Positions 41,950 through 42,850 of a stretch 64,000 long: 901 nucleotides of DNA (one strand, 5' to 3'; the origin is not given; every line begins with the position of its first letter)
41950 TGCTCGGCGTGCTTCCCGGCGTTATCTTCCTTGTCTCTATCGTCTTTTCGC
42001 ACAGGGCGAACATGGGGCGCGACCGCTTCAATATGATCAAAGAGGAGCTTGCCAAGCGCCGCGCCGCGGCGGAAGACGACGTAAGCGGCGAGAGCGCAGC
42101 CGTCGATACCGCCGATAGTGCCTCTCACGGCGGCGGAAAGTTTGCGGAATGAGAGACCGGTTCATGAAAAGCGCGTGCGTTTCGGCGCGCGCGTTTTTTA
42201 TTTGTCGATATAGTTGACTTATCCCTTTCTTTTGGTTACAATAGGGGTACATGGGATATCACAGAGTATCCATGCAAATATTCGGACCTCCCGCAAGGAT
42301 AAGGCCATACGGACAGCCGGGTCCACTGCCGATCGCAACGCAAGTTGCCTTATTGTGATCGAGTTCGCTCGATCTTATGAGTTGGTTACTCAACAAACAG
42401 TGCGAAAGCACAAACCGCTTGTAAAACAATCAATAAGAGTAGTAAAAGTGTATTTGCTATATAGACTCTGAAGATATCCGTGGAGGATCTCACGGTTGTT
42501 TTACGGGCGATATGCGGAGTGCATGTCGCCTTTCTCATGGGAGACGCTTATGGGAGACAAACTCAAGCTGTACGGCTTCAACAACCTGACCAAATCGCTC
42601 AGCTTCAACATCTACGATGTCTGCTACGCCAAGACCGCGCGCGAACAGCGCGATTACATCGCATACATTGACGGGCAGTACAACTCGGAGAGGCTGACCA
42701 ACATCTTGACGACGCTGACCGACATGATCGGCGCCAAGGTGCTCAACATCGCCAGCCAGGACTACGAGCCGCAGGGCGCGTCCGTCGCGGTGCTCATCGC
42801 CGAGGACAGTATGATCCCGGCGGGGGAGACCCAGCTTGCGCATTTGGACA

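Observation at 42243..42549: Highly structured ~300-nt leader (candidate novel riboswitch or attenuator) with a proline-rich uORF upstream of the polyamine operon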

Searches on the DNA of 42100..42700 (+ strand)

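Call 4: search_rna_families(source=window, start=42100, end=42700, threshold=evalue, max_evalue=10, show_alignments=3)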
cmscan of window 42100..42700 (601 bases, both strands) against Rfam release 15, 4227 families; matches with E-value up to 10: 6.
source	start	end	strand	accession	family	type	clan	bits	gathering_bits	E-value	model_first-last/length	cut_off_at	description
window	42284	42332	+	RF02440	SpF59_sRNA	Gene; sRNA;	-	61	37.2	1.5e-10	1-54/54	no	Streptococcus sRNA SpF59 (ldcC RNA)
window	42395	42449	+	RF03081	DUF805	Cis-reg;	CL00115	17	51.1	2.1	1-68/68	no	DUF805 RNA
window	42392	42423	-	RF01697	Chlorobi-RRM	Cis-reg;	-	15.7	45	2.3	29-58/73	no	Chlorobi-RRM RNA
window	42620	42639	-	RF01111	SBWMV2_UPD-PKk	Cis-reg;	-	15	35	5.4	1-21/21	no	Pseudoknot of upstream pseudoknot domain (UPD) of the 3'UTR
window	42167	42205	+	RF00489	ctRNA_p42d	Gene; antisense;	-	14.6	50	4.6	1-46/46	no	ctRNA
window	42168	42207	-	RF02503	Atu_C9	Gene; sRNA;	-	14.5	40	0.14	153-192/192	no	Rhizobiales sRNA Atu_C9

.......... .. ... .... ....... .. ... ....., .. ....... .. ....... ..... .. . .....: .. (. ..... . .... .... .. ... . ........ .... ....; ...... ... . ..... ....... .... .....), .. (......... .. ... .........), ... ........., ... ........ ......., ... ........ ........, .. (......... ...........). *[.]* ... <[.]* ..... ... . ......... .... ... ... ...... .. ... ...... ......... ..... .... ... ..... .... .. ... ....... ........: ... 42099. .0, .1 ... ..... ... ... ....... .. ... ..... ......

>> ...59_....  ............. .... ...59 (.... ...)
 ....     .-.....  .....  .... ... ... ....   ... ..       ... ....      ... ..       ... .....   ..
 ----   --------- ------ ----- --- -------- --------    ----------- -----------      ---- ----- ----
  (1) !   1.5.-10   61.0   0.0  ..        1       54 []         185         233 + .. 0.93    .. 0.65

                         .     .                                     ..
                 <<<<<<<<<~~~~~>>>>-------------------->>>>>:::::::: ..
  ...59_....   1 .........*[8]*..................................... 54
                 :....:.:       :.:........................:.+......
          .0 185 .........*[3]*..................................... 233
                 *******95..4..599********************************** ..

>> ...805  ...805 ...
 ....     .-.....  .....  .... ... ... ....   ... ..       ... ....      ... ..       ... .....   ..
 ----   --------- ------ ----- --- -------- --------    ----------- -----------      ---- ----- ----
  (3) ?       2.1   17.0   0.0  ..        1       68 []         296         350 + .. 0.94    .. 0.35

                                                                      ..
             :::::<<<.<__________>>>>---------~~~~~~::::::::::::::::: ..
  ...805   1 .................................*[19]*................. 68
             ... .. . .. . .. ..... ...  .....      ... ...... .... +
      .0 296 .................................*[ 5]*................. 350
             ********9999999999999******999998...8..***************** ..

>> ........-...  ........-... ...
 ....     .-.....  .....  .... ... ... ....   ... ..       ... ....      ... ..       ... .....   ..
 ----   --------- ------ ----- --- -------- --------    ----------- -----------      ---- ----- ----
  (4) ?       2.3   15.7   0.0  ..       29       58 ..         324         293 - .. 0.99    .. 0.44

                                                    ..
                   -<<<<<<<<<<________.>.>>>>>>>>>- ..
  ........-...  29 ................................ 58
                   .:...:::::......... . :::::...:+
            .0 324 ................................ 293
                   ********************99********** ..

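Call 37: build_rna_model(alignment_id=A3, structure=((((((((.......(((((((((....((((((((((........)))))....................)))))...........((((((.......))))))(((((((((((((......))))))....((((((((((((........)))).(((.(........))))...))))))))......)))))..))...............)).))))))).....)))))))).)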
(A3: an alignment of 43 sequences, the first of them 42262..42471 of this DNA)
Model R1 built from alignment A3 (43 sequences, 242 columns); structure: as given.
model positions 225; base pairs 62; branch points 4; effective number of sequences 1.82; information 0.59 bits per position. Calibrated on 0.2 Mb of random sequence (short: E-values are rough).
structure used (alignment columns):
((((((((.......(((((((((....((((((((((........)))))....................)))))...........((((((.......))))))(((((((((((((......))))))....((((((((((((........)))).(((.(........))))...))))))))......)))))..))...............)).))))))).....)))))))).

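Call 38: search_with_rna_model(model_id=R1, sources=[window, L002, L003, L004, L005, L006, L007, L008, L009, L010, L012, L013, L014, L015, L016, L017, L018, L019, L020, L021, L022, L023, L024, L026, L027, L028, L029, L030, L031, L032, L033, L035, L037, L038, L039, L040, L041, L042, L043, L044, L045, L046, L047, L048, L049, L050, L051, L052, L054, L055, L056, L057, L058, L059, L060, L062, L064, L065, L066, L067, L068, L069, L072, L073, L074, L076, L077, L078, L079, L080, L081, L082, L084, L085, L086, L087, L089, L090, L091, L092, L094, L095, L096, L097, L098, L099, L101, L102, L103, L107, L108, L109, L110, L111, L112, L113, L115, L117, L119, L120], make_alignment=true, max_evalue=0.001, show_alignments=1)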
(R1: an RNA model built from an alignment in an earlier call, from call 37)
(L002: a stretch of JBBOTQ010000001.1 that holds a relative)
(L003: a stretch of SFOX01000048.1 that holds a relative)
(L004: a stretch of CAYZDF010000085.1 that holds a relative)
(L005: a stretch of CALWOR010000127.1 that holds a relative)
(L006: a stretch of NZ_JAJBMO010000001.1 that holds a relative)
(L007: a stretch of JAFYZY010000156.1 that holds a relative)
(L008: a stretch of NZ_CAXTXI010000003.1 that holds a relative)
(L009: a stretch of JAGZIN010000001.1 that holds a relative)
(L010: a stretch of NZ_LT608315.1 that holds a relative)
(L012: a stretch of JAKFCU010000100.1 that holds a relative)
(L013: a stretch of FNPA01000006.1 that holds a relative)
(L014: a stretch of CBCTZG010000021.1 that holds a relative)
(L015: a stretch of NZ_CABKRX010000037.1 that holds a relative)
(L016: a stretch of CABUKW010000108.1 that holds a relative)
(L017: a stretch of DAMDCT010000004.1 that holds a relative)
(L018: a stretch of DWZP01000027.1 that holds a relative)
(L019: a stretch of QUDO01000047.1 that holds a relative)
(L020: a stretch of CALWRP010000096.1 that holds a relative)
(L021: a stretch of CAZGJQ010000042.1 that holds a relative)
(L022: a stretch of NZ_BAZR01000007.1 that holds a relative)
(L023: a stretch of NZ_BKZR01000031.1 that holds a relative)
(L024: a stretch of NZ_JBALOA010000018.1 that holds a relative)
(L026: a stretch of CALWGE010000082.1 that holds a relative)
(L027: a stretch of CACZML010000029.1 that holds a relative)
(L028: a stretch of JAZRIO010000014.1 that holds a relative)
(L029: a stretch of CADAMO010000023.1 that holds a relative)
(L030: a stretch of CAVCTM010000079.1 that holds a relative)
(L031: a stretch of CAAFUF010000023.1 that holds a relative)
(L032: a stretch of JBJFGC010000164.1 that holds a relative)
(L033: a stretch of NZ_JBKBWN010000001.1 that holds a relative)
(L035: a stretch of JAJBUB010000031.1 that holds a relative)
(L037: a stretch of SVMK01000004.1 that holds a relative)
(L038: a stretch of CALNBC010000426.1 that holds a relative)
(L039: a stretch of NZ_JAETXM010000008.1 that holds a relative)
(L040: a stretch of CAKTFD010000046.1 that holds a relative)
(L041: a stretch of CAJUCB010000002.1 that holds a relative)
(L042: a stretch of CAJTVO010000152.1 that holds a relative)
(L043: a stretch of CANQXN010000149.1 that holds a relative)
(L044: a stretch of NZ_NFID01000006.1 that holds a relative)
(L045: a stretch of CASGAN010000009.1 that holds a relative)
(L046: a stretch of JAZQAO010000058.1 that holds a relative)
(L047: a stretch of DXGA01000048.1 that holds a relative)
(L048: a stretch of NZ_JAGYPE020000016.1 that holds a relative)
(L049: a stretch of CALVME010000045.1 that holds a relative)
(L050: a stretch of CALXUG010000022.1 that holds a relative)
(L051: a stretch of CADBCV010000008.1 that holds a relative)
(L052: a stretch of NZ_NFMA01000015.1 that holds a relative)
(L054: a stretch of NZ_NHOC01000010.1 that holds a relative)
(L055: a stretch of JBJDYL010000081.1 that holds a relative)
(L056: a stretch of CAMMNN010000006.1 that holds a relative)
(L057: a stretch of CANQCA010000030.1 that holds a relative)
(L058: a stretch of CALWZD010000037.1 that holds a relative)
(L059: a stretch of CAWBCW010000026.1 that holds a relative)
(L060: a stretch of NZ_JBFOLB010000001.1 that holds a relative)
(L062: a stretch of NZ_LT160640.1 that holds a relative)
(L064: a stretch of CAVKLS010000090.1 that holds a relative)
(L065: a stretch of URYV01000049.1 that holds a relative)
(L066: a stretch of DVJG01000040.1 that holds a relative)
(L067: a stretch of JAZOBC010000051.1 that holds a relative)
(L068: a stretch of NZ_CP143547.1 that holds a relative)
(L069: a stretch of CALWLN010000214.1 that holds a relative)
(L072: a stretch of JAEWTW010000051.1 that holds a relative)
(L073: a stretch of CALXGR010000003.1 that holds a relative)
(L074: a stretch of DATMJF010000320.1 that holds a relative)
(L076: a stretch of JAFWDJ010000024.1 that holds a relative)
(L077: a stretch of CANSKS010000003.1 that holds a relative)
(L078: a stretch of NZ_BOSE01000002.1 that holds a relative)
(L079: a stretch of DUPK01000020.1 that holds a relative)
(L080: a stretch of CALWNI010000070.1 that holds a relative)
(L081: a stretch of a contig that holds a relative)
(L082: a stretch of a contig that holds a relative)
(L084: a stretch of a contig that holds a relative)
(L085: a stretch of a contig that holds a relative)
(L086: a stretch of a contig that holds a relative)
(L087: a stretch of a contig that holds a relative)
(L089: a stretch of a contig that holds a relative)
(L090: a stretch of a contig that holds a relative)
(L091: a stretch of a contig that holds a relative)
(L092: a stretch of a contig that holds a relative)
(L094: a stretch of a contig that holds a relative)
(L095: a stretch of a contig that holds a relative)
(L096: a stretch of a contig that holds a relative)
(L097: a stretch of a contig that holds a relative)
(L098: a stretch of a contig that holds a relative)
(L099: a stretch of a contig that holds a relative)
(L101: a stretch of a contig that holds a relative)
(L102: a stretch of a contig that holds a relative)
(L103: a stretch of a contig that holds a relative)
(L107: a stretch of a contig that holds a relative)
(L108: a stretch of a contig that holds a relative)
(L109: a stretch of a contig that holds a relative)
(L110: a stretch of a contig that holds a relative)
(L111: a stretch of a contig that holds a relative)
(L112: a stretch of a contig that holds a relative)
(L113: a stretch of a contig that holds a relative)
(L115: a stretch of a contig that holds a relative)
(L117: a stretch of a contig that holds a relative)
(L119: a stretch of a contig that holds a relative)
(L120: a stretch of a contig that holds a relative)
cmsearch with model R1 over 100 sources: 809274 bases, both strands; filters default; matches with E-value up to 0.001: 101.
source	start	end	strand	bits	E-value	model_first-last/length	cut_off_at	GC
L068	974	1196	+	243.1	3.9e-57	1-225/225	no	0.38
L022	4061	4282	-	239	3.8e-56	1-225/225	no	0.38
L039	245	468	+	238.2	6.2e-56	1-225/225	no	0.37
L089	6359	6586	+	236.6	1.5e-55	1-225/225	no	0.39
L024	1982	2205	+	236.3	1.8e-55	1-225/225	no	0.37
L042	6258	6479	-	233.2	1e-54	1-225/225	no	0.42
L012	5882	6102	-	231.9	2.1e-54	1-225/225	no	0.38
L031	3114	3338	-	230.7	4.3e-54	1-225/225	no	0.39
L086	190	412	-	230.5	4.6e-54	1-225/225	no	0.4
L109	7357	7577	-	229.8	6.9e-54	1-225/225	no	0.39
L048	1822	2041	+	229.7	7.2e-54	1-225/225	no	0.4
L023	7372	7587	+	224.9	1.1e-52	1-225/225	no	0.39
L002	3433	3653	-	224.7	1.2e-52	1-225/225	no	0.4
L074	6082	6305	+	224.7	1.3e-52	1-225/225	no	0.37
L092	2406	2633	-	224.5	1.4e-52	1-225/225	no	0.43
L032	3467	3686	-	224.5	1.4e-52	1-225/225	no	0.43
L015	335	566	+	223.7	2.2e-52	1-225/225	no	0.38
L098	3468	3695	+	221.6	7.1e-52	1-225/225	no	0.39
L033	4091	4310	+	218.4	4.5e-51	1-225/225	no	0.35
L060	6376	6599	-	217.9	5.9e-51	1-225/225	no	0.4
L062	7210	7436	-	216.6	1.2e-50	1-225/225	no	0.41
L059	978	1207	-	216.4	1.3e-50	1-225/225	no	0.37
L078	2224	2449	+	215.8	1.9e-50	1-225/225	no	0.38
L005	1657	1879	+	214.5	3.9e-50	1-225/225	no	0.44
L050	2412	2635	+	213.3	7.7e-50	1-225/225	no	0.37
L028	1159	1378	-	213.1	8.6e-50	1-225/225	no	0.39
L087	6808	7033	-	210.6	3.6e-49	1-225/225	no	0.4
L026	6723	6936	-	210.4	3.9e-49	1-225/225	no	0.42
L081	7106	7334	+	210.1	4.8e-49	1-225/225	no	0.41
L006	3515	3739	-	209.6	6.2e-49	1-225/225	no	0.41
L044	1599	1829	-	209.3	7.3e-49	1-225/225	no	0.41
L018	1359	1578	+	208.3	1.3e-48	1-225/225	no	0.41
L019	4169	4391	-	207.8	1.7e-48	1-225/225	no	0.43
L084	2886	3108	-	206.6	3.4e-48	1-225/225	no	0.46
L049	5546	5763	-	204.8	9.3e-48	1-225/225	no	0.44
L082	1999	2219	-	202.9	2.8e-47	1-225/225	no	0.41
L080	2975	3197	-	202.2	4e-47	1-225/225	no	0.42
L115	3180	3400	+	202.2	4e-47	1-225/225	no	0.39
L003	3471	3698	-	200.8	9.2e-47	1-225/225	no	0.45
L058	202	431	+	199.1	2.3e-46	1-225/225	no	0.4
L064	87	314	-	198.6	3.1e-46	1-225/225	no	0.4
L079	4104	4321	-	197.6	5.6e-46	1-225/225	no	0.4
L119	1392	1614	+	196.8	8.7e-46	1-225/225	no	0.39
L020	4295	4522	+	196.7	9e-46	1-225/225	no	0.47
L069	5723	5937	-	195.1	2.2e-45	1-225/225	no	0.43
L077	6724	6950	-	194.5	3.1e-45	1-225/225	no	0.45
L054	3900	4142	+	194.4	3.4e-45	1-225/225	no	0.42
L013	4801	5015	+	193.1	6.9e-45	1-225/225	no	0.43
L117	1749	1976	-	191.3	1.9e-44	1-225/225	no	0.43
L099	278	503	-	191.2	2e-44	1-225/225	no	0.48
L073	7771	7990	-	189.7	4.7e-44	1-225/225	no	0.46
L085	5184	5411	-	189.6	5e-44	1-225/225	no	0.46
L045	5438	5667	-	189.2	6.1e-44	1-225/225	no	0.42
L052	1382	1596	-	188.6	8.5e-44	1-225/225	no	0.41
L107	3614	3841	+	187.7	1.4e-43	1-225/225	no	0.41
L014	3324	3550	+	183.5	1.6e-42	1-225/225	no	0.41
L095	5823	6053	-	181.8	4.1e-42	1-225/225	no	0.38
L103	3742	3980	+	177.3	5.1e-41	1-225/225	no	0.38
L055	5868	6103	-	177.1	5.6e-41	1-225/225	no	0.45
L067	7199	7433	+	176.9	6.4e-41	1-225/225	no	0.42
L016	1868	2102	-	175.9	1.1e-40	1-225/225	no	0.4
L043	2368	2598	-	174.3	2.7e-40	1-225/225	no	0.43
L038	3588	3820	+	173.6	4.1e-40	1-225/225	no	0.42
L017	6542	6779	+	172.3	8.8e-40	1-225/225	no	0.32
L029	3312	3541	+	171.1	1.7e-39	1-225/225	no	0.5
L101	6921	7153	+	170.2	2.8e-39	1-225/225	no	0.44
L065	5534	5773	+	170.1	3e-39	1-225/225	no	0.44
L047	7735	7959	+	169.8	3.4e-39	1-225/225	no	0.41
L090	167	405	+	169.4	4.4e-39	1-225/225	no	0.45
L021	4622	4849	+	169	5.6e-39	1-225/225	no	0.41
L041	1865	2120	-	168.1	8.9e-39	1-225/225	no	0.49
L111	928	1175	-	166.4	2.4e-38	1-225/225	no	0.4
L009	4322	4547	-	165.3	4.5e-38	1-225/225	no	0.45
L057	4520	4722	+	165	5.2e-38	1-225/225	no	0.47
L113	3393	3624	-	162.3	2.4e-37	1-225/225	no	0.43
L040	7032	7330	-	162.2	2.6e-37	1-225/225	no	0.51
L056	3135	3393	-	161.9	3e-37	1-225/225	no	0.46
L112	2940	3175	-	161.5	3.7e-37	1-225/225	no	0.41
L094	6154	6396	+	159.4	1.2e-36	1-225/225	no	0.45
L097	2911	3128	+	158.3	2.3e-36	1-225/225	no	0.4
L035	2041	2242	-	158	2.8e-36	1-225/225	no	0.51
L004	7219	7458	+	156.7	5.5e-36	1-225/225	no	0.4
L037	1745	2003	+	152.5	6.2e-35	1-225/225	no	0.47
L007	3434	3676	+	148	7.6e-34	1-225/225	no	0.46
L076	4338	4583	-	147.7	9.3e-34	1-225/225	no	0.43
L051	4857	5072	+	144.3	6.3e-33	1-225/225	no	0.45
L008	5928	6140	-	143.8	8.3e-33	1-225/225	no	0.47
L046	1005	1186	-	142.9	1.4e-32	1-225/225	no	0.38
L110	4032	4245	-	138.2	1.9e-31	1-225/225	no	0.51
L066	3924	4157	-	137.9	2.3e-31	1-225/225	no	0.48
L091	6216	6436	+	133.8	2.3e-30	1-225/225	no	0.5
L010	4895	5094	-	122.1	1.7e-27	27-195/225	no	0.53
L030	4371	4604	-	117.2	2.7e-26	1-225/225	no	0.48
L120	5041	5221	-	112.5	3.8e-25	1-225/225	no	0.49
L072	3356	3582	-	109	2.8e-24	1-225/225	no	0.46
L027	4364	4572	+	104.8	2.9e-23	1-225/225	no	0.44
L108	5423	5631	-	68.3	2.7e-14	1-225/225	no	0.45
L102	5591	5753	-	65.5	1.2e-13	27-191/225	no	0.61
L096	1298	1512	-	60.5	2.1e-12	1-225/225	no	0.4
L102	5413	5558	-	42.2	6.4e-08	1-225/225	no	0.44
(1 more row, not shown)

Alignment A4: 101 matches aligned to the model, 498 columns, each read 5' to 3' on its own strand. Consensus structure (alignment columns), stored with it:
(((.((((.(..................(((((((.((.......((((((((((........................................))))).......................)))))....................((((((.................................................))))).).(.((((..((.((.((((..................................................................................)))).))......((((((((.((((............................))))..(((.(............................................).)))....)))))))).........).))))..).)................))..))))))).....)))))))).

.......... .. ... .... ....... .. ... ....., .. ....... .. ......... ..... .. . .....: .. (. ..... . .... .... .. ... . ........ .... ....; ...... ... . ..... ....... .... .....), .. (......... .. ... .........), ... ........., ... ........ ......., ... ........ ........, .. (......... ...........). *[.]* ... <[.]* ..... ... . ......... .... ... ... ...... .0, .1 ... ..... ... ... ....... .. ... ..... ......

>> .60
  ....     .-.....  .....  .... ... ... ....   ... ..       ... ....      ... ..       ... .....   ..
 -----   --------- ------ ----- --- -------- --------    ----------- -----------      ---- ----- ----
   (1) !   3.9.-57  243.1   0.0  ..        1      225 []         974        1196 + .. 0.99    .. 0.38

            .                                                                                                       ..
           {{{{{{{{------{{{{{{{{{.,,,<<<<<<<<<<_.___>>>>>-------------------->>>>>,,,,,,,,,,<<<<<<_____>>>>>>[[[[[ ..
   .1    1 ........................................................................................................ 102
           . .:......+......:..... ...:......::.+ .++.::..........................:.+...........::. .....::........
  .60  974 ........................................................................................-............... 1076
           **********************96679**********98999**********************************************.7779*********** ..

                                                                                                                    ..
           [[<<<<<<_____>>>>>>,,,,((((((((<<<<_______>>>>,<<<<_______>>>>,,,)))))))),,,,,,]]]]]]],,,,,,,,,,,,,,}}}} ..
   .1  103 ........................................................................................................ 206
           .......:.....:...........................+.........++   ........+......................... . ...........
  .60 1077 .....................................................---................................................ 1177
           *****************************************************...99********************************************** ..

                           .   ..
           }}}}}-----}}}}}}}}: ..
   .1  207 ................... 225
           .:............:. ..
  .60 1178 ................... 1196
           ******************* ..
